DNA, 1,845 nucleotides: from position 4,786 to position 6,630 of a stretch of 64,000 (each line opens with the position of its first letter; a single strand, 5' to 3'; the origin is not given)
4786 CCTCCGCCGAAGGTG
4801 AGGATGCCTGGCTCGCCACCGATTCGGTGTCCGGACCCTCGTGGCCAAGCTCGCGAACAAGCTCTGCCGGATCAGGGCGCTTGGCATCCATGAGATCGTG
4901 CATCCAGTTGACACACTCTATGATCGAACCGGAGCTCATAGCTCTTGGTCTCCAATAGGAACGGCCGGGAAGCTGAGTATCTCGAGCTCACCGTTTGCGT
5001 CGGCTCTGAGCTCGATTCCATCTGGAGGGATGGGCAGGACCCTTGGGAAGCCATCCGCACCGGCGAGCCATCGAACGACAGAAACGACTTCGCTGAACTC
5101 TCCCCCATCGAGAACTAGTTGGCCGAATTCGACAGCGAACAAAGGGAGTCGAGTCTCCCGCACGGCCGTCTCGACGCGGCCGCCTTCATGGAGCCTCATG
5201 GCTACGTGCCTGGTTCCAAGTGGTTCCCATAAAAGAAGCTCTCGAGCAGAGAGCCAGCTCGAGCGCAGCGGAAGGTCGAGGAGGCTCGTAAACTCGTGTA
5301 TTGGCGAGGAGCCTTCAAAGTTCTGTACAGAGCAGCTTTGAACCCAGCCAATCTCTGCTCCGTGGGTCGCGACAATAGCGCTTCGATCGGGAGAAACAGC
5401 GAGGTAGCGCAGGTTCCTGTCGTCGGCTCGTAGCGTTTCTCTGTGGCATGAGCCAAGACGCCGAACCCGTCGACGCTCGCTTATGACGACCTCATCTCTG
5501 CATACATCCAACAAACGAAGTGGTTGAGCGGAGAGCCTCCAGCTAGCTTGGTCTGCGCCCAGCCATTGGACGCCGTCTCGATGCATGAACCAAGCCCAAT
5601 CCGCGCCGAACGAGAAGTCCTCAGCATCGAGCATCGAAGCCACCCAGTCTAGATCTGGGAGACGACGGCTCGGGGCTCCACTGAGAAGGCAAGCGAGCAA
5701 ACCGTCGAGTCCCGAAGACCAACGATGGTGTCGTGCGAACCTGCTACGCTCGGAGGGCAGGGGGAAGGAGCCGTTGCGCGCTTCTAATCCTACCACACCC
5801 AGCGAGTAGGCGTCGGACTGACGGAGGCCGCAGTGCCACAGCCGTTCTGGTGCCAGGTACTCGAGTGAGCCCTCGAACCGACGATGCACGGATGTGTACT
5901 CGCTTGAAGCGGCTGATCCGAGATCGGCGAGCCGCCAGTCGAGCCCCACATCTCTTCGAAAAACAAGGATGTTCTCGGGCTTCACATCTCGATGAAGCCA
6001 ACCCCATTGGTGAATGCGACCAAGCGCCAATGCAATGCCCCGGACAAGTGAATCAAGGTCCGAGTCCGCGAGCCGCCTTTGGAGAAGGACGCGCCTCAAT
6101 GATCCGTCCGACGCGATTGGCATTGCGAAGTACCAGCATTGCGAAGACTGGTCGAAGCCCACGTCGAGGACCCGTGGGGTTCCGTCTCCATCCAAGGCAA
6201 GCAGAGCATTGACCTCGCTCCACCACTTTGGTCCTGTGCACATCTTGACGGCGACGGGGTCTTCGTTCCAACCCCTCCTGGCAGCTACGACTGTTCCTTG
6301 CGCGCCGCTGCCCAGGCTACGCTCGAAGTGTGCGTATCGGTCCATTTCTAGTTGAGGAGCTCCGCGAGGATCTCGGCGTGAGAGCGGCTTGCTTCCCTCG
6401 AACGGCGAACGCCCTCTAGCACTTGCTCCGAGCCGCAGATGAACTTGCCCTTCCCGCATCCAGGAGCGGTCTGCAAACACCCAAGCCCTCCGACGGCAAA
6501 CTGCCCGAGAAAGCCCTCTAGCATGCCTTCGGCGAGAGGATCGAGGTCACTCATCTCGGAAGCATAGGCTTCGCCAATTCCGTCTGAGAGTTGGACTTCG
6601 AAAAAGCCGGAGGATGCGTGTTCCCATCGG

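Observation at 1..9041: Candidate phytochrome-less bilin/tetrapyrrole signalling operon: haem oxygenase, phycobiliprotein-fold globin, two V4R proteins, ferredoxin modules and three Hanks kinase(-like) proteins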

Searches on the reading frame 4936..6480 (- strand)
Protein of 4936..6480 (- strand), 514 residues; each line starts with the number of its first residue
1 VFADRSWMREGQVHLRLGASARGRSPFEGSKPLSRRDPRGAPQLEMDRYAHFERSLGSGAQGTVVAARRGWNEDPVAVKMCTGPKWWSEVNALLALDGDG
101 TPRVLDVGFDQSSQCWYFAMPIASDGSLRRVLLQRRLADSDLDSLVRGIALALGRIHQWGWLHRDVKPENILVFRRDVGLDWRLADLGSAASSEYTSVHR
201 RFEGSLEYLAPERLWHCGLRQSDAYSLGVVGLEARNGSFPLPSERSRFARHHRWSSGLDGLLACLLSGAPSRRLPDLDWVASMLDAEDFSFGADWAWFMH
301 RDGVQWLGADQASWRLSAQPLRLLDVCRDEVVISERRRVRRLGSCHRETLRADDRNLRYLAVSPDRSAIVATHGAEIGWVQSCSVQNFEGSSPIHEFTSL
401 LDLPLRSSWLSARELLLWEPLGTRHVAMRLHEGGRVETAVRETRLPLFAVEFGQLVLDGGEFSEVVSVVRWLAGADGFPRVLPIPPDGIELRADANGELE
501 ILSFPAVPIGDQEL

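Call 6: search_protein_families(library=pfam, max_evalue=0.1, proteins=[window:4936-6480:-])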
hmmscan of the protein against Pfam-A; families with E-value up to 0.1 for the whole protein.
window:4936-6480:- (514 aa): 6 families
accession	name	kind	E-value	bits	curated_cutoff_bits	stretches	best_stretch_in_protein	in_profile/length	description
PF00069.31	Pkinase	-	6.1e-25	88.5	31.7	1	51-246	2-202/263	Protein kinase domain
PF07714.23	PK_Tyr_Ser-Thr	-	2.7e-12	47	23.1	1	51-241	2-205/258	Protein tyrosine and serine/threonine kinase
PF01636.29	APH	-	0.00023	21.5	23.2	0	159-190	168-202/239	Phosphotransferase enzyme family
PF17667.7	Pkinase_fungal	-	0.03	13.5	24.1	1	157-214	303-365/387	Fungal protein kinase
PF25004.1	DUF7782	-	0.036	14.7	27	0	65-95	38-68/120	Domain of unknown function (DUF7782)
PF06293.20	Kdo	-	0.082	12.8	21.3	0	138-186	116-165/207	Lipopolysaccharide kinase (Kdo/WaaP) family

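Call 9: search_protein_families(library=ncbifam, max_evalue=0.01, proteins=[window:4936-6480:-])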
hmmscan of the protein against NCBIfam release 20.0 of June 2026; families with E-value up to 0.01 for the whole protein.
window:4936-6480:- (514 aa): 9 families
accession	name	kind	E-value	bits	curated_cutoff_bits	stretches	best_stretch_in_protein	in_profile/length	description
NF033483.0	PknB_PASTA_kin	equivalog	3.4e-14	52.8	450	1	89-240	57-207/563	Stk1 family PASTA domain-containing Ser/Thr kinase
NF047741.1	antiphage_MADS6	equivalog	2.8e-13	49.3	460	1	103-285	257-458/612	methylation-associated defense system protein kinase MAD6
NF052427.1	StpK7MSMEG_1200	equivalog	3.1e-10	39.2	900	1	119-244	85-212/601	serine/threonine protein kinase StpK7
NF038150.1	lanthi_synth_IV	equivalog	7.1e-10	37.8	650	1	89-251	242-406/851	class IV lanthionine synthetase LanL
NF058632.1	SerThrKinPrkT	equivalog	1.5e-06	27.5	280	1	51-189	24-164/322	serine/threonine protein kinase PrkT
TIGR03903.1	TOMM_kin_cyc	equivalog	2.3e-06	25.7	705.75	1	137-237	76-185/1267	TOMM system kinase/cyclase fusion protein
NF009651.0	PRK13184.1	equivalog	3.4e-05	22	839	1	149-240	122-230/932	serine/threonine-protein kinase PknD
NF053615.1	SerThrKinAfsKStmc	equivalog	0.00035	19.3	1300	1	145-213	117-183/809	protein serine/threonine kinase AfsK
NF043056.1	T4SS_LegK1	equivalog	0.00048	18.8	550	1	161-228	210-277/516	Dot/Icm T4SS effector kinase LegK1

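Call 74: search_protein_families(library=pfam, alignment_id=A4, max_evalue=0.1)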
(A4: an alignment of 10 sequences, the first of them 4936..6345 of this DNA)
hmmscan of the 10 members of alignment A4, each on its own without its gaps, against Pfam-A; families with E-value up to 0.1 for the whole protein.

A. member 1, window:4936-6345:- (469 aa): 6 families
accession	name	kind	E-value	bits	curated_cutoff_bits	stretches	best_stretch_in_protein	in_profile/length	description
PF00069.31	Pkinase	-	4.9e-25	88.8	31.7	1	6-201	2-202/263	Protein kinase domain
PF07714.23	PK_Tyr_Ser-Thr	-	2.2e-12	47.3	23.1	1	6-196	2-205/258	Protein tyrosine and serine/threonine kinase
PF01636.29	APH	-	0.00017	21.8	23.2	0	114-145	168-202/239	Phosphotransferase enzyme family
PF17667.7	Pkinase_fungal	-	0.026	13.7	24.1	1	112-169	303-365/387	Fungal protein kinase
PF25004.1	DUF7782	-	0.033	14.9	27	0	21-50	39-68/120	Domain of unknown function (DUF7782)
PF06293.20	Kdo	-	0.072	13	21.3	0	93-141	116-165/207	Lipopolysaccharide kinase (Kdo/WaaP) family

B. families by the number of members that match (of 10 scanned): 9 families
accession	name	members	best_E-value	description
PF00069.31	Pkinase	10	2.2e-37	Protein kinase domain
PF07714.23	PK_Tyr_Ser-Thr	10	1.1e-22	Protein tyrosine and serine/threonine kinase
PF06293.20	Kdo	10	0.0001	Lipopolysaccharide kinase (Kdo/WaaP) family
PF01636.29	APH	5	3e-07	Phosphotransferase enzyme family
PF17667.7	Pkinase_fungal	4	0.0085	Fungal protein kinase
PF03109.22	ABC1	2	9.1e-08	ABC1 atypical kinase-like domain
PF25004.1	DUF7782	1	0.033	Domain of unknown function (DUF7782)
PF21597.2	TetR_C_43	1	0.047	Transcriptional regulator SbtR-like, C-terminal domain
PF23327.1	Chromo_MORC2_6th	1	0.056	ATPase MORC2, chromo domain-like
